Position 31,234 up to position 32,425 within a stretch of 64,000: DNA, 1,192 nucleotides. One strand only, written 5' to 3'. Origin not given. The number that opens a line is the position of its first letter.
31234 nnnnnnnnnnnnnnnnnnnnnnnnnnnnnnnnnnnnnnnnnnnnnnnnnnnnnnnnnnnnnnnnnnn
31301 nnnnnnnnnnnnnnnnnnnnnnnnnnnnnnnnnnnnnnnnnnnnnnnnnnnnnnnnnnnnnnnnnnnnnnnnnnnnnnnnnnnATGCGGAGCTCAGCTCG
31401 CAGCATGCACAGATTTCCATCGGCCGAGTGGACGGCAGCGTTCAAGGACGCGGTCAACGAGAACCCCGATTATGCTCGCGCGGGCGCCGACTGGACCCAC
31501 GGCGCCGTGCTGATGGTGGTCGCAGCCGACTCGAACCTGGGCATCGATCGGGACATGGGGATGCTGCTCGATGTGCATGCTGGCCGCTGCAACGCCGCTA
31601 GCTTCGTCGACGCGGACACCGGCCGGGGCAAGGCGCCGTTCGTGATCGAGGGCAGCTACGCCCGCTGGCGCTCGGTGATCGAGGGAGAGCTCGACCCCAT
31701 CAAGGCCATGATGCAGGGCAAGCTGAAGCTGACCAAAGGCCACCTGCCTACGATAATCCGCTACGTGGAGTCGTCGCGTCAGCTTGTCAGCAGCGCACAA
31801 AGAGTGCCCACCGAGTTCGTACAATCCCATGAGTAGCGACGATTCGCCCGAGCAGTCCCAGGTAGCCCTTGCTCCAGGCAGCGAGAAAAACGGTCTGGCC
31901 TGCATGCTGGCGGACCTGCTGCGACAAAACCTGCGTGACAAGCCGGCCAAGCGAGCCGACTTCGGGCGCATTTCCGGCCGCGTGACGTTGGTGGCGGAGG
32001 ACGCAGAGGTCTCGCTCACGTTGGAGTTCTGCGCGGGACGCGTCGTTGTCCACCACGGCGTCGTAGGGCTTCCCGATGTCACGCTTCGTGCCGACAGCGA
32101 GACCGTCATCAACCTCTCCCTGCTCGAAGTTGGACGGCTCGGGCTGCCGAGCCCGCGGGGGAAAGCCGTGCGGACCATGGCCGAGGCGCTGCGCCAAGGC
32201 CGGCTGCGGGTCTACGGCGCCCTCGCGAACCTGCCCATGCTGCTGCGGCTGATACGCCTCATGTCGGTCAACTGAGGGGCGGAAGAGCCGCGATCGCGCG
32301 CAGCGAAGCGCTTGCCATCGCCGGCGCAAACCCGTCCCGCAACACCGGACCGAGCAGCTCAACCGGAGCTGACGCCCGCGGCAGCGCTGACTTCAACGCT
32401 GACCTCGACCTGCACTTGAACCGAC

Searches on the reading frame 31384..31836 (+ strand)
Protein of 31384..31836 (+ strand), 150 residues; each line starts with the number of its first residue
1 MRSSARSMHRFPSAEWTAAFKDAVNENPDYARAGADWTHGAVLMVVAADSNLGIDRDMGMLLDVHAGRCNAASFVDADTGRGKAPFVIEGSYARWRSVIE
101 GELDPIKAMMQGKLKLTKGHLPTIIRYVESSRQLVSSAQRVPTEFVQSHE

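Call 62: search_protein_families(library=pfam, proteins=[window:31384-31836:+], max_evalue=0.0001)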
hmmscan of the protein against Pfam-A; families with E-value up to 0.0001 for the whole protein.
window:31384-31836:+ (150 aa): 1 family
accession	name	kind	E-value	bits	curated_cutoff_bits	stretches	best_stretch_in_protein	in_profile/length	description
PF02036.22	SCP2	-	8.1e-06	26.5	21.3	1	60-116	35-86/101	SCP-2 sterol transfer family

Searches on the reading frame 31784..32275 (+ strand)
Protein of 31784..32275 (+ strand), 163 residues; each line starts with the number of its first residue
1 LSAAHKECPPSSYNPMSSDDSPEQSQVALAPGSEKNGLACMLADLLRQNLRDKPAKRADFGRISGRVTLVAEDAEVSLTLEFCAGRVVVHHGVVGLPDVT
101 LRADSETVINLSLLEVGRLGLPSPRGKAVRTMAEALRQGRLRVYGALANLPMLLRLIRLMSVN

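Call 62: search_protein_families(library=pfam, proteins=[window:31784-32275:+], max_evalue=0.0001)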
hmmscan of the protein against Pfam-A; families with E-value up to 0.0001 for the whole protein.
window:31784-32275:+ (163 aa): 1 family
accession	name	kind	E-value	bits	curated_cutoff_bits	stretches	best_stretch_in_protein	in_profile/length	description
PF02036.22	SCP2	-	1.6e-05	25.6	21.3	1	46-112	5-69/101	SCP-2 sterol transfer family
